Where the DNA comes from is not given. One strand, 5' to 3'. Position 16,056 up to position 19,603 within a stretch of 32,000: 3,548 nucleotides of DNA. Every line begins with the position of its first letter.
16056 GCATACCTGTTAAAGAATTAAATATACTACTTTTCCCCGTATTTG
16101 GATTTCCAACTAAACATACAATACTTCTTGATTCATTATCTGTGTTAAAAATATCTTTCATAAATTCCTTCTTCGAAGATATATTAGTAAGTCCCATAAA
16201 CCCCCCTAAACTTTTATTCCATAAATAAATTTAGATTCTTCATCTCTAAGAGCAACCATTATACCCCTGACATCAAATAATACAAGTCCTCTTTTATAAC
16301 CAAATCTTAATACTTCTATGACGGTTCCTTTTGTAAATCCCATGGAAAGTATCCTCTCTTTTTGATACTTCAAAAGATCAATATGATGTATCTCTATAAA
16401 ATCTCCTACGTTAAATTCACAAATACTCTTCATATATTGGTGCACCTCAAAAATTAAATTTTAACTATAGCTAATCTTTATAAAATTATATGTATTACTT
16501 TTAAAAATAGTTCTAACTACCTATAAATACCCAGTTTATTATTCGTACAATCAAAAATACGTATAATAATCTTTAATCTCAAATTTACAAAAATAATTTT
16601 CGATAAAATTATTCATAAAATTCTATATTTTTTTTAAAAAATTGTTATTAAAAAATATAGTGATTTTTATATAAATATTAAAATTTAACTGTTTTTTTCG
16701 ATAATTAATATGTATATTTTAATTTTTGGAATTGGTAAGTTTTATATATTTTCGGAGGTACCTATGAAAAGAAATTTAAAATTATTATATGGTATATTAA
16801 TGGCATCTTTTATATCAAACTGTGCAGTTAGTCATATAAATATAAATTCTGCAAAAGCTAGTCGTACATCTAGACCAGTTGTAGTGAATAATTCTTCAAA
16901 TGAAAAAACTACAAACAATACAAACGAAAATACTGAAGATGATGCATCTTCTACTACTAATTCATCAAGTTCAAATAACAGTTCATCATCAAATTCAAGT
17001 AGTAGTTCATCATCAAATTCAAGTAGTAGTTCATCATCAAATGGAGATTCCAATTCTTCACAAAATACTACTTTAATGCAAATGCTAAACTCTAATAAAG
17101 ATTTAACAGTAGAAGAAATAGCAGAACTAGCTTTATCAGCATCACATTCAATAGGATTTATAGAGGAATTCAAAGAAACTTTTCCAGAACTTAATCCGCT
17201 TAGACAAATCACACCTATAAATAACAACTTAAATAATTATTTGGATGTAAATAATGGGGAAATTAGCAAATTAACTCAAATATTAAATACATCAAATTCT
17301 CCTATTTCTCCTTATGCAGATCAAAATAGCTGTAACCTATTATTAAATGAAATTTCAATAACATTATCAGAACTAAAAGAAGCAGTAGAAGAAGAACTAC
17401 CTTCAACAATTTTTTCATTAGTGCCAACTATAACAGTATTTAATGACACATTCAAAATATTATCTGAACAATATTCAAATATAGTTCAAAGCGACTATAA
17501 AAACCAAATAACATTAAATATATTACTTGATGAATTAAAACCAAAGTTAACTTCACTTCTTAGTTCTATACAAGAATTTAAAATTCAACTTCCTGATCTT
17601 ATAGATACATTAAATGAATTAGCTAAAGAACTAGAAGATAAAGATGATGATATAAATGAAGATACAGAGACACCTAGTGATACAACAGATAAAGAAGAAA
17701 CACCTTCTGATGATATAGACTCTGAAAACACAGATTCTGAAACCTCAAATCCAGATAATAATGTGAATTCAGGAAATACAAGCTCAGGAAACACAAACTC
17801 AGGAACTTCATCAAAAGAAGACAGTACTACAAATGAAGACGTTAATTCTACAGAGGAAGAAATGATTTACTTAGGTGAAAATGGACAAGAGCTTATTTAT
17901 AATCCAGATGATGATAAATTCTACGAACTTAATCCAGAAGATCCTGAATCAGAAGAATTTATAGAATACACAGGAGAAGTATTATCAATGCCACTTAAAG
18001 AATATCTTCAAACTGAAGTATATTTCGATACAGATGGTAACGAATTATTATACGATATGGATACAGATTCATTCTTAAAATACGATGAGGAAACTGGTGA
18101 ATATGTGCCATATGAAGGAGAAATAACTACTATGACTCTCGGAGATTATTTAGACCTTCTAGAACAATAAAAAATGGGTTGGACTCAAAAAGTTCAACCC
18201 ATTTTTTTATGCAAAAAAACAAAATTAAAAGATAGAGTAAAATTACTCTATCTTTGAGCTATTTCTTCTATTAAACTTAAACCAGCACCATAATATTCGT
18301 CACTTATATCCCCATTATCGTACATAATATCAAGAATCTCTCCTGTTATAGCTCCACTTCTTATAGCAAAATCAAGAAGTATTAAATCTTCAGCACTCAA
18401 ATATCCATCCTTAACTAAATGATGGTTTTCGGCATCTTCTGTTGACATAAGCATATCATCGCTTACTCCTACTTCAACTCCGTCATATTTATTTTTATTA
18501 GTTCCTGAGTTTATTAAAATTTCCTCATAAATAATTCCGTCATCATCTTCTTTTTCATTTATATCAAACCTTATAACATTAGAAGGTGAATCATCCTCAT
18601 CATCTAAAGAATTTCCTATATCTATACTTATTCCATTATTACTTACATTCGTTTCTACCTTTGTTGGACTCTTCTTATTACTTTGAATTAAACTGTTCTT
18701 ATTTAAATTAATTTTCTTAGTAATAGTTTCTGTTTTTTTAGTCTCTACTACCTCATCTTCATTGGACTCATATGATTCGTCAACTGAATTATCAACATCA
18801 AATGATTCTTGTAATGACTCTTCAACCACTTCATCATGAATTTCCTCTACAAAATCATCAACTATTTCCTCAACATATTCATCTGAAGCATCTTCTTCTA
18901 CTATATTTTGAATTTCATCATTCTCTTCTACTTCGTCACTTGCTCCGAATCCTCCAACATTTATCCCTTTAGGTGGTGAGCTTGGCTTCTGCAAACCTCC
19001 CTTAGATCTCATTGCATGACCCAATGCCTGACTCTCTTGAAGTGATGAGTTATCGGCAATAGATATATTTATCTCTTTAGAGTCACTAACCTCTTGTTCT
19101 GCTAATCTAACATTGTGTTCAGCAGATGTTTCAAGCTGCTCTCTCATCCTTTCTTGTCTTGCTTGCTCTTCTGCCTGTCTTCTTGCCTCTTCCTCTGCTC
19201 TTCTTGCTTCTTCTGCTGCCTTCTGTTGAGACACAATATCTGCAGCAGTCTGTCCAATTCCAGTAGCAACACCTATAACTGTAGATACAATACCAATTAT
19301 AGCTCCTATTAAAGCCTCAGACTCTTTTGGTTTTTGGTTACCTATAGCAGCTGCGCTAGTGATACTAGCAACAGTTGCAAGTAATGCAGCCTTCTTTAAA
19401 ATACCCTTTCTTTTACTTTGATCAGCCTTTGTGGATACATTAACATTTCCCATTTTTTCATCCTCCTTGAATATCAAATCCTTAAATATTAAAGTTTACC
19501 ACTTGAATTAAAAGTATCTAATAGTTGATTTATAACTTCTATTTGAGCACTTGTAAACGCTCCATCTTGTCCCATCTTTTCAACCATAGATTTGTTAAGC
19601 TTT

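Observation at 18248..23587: Operon of three paralogous modular membrane proteins with no recognisable family: candidate novel envelope/surface system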

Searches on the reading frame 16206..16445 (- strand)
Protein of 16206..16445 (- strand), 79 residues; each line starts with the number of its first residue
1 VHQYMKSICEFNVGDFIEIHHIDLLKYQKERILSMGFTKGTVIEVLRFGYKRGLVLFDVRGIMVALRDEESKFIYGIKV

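Call 54: search_protein_families(library=pfam, proteins=[window:16206-16445:-], max_evalue=0.001)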
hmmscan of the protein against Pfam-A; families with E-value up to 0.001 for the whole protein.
window:16206-16445:- (79 aa): 1 family
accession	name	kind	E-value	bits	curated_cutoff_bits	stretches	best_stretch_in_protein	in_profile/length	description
PF04023.20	FeoA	-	3.2e-09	37.2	23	1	9-75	4-71/74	FeoA domain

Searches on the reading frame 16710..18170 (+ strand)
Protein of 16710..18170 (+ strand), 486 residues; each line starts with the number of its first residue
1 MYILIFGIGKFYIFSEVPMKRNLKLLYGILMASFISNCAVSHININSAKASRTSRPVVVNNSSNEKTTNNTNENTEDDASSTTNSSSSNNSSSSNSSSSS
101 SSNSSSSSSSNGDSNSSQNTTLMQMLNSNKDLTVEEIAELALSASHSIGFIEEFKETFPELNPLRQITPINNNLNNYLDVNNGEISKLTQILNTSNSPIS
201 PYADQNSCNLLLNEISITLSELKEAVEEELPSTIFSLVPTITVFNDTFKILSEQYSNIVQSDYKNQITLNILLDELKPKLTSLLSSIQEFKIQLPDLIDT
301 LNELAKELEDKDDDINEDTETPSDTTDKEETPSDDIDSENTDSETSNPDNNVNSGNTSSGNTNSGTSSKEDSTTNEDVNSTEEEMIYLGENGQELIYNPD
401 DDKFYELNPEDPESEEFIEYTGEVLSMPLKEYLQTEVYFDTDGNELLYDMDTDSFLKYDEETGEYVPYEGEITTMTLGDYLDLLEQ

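Call 3: search_protein_families(library=pfam, proteins=[window:16710-18170:+], max_evalue=1)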
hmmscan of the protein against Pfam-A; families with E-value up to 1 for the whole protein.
window:16710-18170:+ (486 aa): 5 families
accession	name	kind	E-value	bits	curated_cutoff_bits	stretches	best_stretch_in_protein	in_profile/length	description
PF17119.10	MMU163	-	0.0091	15.6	26.6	1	14-132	82-195/253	Mitochondrial protein up-regulated during meiosis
PF17780.6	OCRE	-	0.013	16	24.7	1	435-468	19-51/52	OCRE domain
PF02862.22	DDHD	-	0.016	15.8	28.3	2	60-125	123-213/258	DDHD domain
PF22251.1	PFF1_TM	-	0.26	11.2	32.3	1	45-118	139-215/300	Vacuolar membrane protease, transmembrane domain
PF08232.17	Striatin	-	0.86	10.5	29.4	1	275-397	29-145/151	Striatin family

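Call 4: search_protein_families(library=ncbifam, proteins=[window:16710-18170:+], max_evalue=1)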
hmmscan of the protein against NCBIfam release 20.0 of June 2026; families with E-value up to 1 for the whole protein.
window:16710-18170:+ (486 aa): 4 families
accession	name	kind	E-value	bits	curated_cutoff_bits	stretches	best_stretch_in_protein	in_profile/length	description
NF047584.1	LIC11612_FN_binding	equivalog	0.16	11.6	260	1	49-156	106-212/323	LIC11612 family fibronectin-binding protein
TIGR00996.1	Mtu_fam_mce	paralog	0.23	10.6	140.5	1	283-343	158-218/291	MCE family protein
NF040582.1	STY4528_fam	equivalog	0.48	10.4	130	1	42-130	145-246/323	STY4528 family pathogenicity island replication protein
NF006360.0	PRK08581.1-2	equivalog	0.92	7.8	605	1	30-134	16-123/709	amidase domain-containing protein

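Call 77: search_protein_families(library=padloc, proteins=[window:16764-18170:+], max_evalue=0.1)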
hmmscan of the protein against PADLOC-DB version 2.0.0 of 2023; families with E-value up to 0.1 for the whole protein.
window:16764-18170:+ (468 aa): 0 families

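Call 78: search_protein_families(library=phrogs, proteins=[window:16764-18170:+], max_evalue=0.1)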
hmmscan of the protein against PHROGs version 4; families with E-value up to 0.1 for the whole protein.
window:16764-18170:+ (468 aa): 0 families

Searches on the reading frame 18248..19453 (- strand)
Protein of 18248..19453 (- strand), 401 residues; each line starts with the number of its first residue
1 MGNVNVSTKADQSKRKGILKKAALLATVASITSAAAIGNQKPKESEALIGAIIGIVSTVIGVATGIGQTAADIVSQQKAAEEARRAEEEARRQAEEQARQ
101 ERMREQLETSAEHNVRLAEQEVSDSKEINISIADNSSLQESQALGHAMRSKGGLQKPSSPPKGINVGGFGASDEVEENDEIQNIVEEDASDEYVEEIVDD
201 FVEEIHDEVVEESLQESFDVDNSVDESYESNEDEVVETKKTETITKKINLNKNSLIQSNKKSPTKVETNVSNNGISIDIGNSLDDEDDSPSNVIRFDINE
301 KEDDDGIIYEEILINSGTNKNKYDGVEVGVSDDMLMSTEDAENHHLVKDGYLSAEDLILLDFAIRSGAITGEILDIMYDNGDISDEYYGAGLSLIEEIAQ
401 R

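Call 3: search_protein_families(library=pfam, proteins=[window:18248-19453:-], max_evalue=1)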
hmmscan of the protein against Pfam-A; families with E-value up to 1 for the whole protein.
window:18248-19453:- (401 aa): 2 families
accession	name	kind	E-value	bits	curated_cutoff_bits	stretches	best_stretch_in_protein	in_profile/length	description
PF15103.11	G0-G1_switch_2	-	0.02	15.7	27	1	52-112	28-88/105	G0/G1 switch protein 2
PF04147.17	Nop14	-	0.02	13.6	34.9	1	78-263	265-424/862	Nop14-like family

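Call 4: search_protein_families(library=ncbifam, proteins=[window:18248-19453:-], max_evalue=1)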
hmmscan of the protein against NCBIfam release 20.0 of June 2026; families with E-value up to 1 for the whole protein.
window:18248-19453:- (401 aa): 4 families
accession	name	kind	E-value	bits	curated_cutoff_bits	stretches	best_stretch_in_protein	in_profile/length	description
NF033634.1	SLATT_1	domain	0.0027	17.7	41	1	7-105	14-115/132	SLATT domain-containing protein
TIGR03348.1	VI_IcmF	equivalog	0.0093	13.9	388.15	1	22-113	7-100/1168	type VI secretion system membrane subunit TssM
NF050115.1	membrane_Rv2732c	subfamily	0.028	14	60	1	13-95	88-173/177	Rv2732c family membrane protein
TIGR04086.1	TIGR04086_membr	hypoth_equivalog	0.071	13.2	30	1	16-67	32-83/115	TIGR04086 family membrane protein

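Call 20: find_homologous_proteins(query=window:18248-19453:-, max_evalue=0.01)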
Query window:18248-19453:- (401 aa): 62 proteins with E <= 0.01 among 8000 candidates.
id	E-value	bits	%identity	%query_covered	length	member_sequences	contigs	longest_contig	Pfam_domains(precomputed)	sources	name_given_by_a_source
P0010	2.3e-241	819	100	100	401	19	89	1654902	-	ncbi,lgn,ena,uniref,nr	ncbi:Helicase related protein [Candidatus Arthromitus sp. SFB-mouse-SU]|uniref:hypothetical protein 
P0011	4.1e-159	548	72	100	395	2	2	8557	-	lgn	-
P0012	2.8e-112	394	56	99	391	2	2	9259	-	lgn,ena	-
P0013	2.4e-91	325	44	100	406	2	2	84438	-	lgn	-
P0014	2.7e-91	325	51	100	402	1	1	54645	-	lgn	-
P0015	1.1e-84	303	47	99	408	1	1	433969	-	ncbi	-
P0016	1.3e-65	241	48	45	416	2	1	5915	-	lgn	-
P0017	9.7e-65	238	49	74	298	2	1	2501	-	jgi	-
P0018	3.0e-63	233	42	97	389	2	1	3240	-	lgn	-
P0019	8.9e-62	228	42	97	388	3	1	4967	-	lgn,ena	-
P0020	6.0e-60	222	38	97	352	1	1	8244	-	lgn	-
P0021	1.1e-58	218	39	99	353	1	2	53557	-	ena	-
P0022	3.2e-58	216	39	97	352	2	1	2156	-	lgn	-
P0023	3.8e-58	216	38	97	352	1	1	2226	-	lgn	-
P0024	5.5e-58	216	39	96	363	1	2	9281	-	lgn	-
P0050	1.2e-53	201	43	28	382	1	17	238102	-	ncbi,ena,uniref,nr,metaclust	ncbi:hypothetical protein [Candidatus Arthromitus sp. SFB-turkey]|uniref:hypothetical protein n=1 Ta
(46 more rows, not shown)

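Call 38: predict_structure(alignment_id=A1)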
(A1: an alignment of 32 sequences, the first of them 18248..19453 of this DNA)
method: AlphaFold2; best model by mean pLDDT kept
length: 401 residues; sequences in the alignment: 32
mean_pLDDT: 52.6   pTM: 0.33
mean pLDDT of the five models: 52.6, 51.2, 51.2, 46.6, 45.9
residues with pLDDT >= 90: 11; 70-90: 88; 50-70: 74; < 50: 228
segments of 3 or more residues with pLDDT < 50: 1-9, 35-42, 62-75, 113-128, 142-156, 164-327
pLDDT, mean of each block of 10 residues (from residue 1): 44 66 61 47 54 65 38 53 75 79 67 43 45 55 45 46 45 37 35 37 41 39 38 36 31 32 31 31 36 35 33 32 46 81 88 88 85 86 88 89 71
secondary structure, 60 per line:
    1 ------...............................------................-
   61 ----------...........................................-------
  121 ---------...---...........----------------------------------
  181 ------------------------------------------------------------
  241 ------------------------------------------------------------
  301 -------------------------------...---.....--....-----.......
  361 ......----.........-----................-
elements in order: H7-37 H44-59 H71-113 H136-146 H338-342 H345-348 H354-366 H371-379 H385-400

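Call 49: fold_search(model_id=the predicted structure, library=pdb)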
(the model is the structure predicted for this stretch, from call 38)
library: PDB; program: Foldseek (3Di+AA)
matches with E <= 10: 11; with E <= 0.001: 0
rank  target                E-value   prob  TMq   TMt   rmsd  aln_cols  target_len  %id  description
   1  2rld_A                4.4e+00  0.12  0.09  0.28   9.3        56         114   20  CRYSTAL STRUCTURE OF A PROTEIN WITH UNKNOWN FUNCTION FROM S23 RIBOSOMAL PROTEIN FAMILY (BT_0352) FROM BACTEROIDES THET (released 2007-10-30)
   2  7qtt_N                4.4e+00  0.05  0.10  0.06  23.5       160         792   13  Structural organization of a late activated human spliceosome (Baqr, core region) (released 2023-05-10)
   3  6ivm_D                4.9e+00  0.13  0.07  0.11   8.9        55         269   20  Crystal structure of a membrane protein P143A (released 2019-11-06)
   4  2rld_C                5.5e+00  0.11  0.09  0.27   9.2        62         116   19  CRYSTAL STRUCTURE OF A PROTEIN WITH UNKNOWN FUNCTION FROM S23 RIBOSOMAL PROTEIN FAMILY (BT_0352) FROM BACTEROIDES THET (released 2007-10-30)
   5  8ch6_N                5.5e+00  0.04  0.11  0.07  23.4       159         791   15  Structure of a late-stage activated spliceosome (BAqr) arrested with a dominant-negative Aquarius mutant (state B comp (released 2023-05-10)
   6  6iv3_B                7.4e+00  0.12  0.07  0.11   8.0        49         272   22  Crystal structure of a bacterial Bestrophin homolog from Klebsiella pneumoniae with a mutation W252A (released 2019-11-13)
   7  6iv0_E                7.4e+00  0.08  0.07  0.11   9.6        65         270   18  Crystal structure of a bacterial Bestrophin homolog from Klebsiella pneumoniae with a mutation I180A (released 2019-11-13)
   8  5x87_C                7.8e+00  0.11  0.07  0.11   8.1        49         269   22  Crystal structure of a bacterial Bestrophin homolog from Klebsiella pneumoniae with a mutation L177T (released 2017-11-01)
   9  4dwl_D                7.8e+00  0.08  0.08  0.29   9.5        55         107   13  Avd molecule from Bordetella bacteriophage DGR (released 2013-02-27)
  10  4wd7_B                7.8e+00  0.08  0.07  0.11   9.6        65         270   18  Crystal structure of a bacterial Bestrophin homolog from Klebsiella pneumoniae by Zn-SAD phasing (released 2014-10-01)
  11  6jlf_D                8.7e+00  0.06  0.08  0.11   9.7        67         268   19  Crystal structure of a bacterial Bestrophin homolog from Klebsiella pneumoniae D179A mutation - HR (released 2019-11-13)

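Call 66: find_related_loci(query=A1, collection=genome_contigs, flank=9000)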
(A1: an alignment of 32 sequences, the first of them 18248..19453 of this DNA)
Query A1 (401 aa) in genome_contigs; peptide patterns used: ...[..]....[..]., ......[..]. (x = any residue, [..] = any of these).
99 stretches matched a pattern; 1 encode a relative of the query (tblastn E <= 1e-3); 1 distinct loci.
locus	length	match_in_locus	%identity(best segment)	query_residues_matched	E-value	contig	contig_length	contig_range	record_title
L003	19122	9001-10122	40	11-398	2e-54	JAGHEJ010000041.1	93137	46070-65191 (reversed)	MAG: Clostridiales bacterium isolate MAG.106 k127_672240, whole genome shotgun sequence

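Call 72: find_encoding_contigs(protein=P0050, flank=9000, max_places=1)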
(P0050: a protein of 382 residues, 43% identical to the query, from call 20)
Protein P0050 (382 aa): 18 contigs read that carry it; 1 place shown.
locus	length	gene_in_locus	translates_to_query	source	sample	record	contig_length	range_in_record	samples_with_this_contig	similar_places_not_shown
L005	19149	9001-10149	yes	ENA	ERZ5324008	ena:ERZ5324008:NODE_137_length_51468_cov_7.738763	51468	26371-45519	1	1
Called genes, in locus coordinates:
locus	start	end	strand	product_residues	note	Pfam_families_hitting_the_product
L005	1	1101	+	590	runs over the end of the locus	PF08439:Peptidase_M3_N (weak), PF01432:Peptidase_M3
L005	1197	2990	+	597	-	PF08439:Peptidase_M3_N, PF01432:Peptidase_M3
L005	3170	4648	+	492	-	PF04389:Peptidase_M28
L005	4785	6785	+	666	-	-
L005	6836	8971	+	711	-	-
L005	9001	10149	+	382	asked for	-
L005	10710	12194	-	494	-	-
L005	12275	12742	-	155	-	PF01325:Fe_dep_repress, PF13545:HTH_Crp_2 (weak), PF01047:MarR (weak), PF02742:Fe_dep_repr_C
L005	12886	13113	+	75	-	PF04023:FeoA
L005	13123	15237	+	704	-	PF00009:GTP_EFTU (faint), PF03193:RsgA_GTPase (faint), PF01926:MMR_HSR1, PF02421:FeoB_N, PF17910:FeoB_Cyto, PF07670:Gate, PF07664:FeoB_C, PF07670:Gate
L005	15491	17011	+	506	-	PF01514:YscJ_FliF, PF08345:YscJ_FliF_C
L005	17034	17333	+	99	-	PF02049:FliE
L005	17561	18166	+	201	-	PF09515:Thia_YuaJ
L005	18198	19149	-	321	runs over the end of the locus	PF01116:F_bP_aldolase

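Call 77: search_protein_families(library=padloc, proteins=[window:18248-19453:-], max_evalue=0.1)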
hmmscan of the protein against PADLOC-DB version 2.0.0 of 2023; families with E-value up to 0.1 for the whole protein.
window:18248-19453:- (401 aa): 0 families

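Call 78: search_protein_families(library=phrogs, proteins=[window:18248-19453:-], max_evalue=0.1)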
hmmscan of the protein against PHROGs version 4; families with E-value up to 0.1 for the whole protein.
window:18248-19453:- (401 aa): 2 families
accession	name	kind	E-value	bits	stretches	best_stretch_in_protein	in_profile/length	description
phrog_13188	-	unknown function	0.032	15.2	0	52-106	30-87/90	-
phrog_10099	-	unknown function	0.083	14.5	0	75-139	12-73/96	-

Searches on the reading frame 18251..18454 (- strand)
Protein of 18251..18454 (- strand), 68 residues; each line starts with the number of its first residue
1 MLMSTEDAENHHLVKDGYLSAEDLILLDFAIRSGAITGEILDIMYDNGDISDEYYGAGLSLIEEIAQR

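Call 37: search_protein_families(library=pfam, proteins=[window:18251-18454:-], max_evalue=10)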
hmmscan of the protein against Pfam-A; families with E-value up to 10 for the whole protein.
seq(68 aa): 1 family
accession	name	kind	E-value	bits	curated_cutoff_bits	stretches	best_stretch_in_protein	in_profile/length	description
PF09851.14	SHOCT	-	0.1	12.8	27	1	39-53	4-18/28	Short C-terminal domain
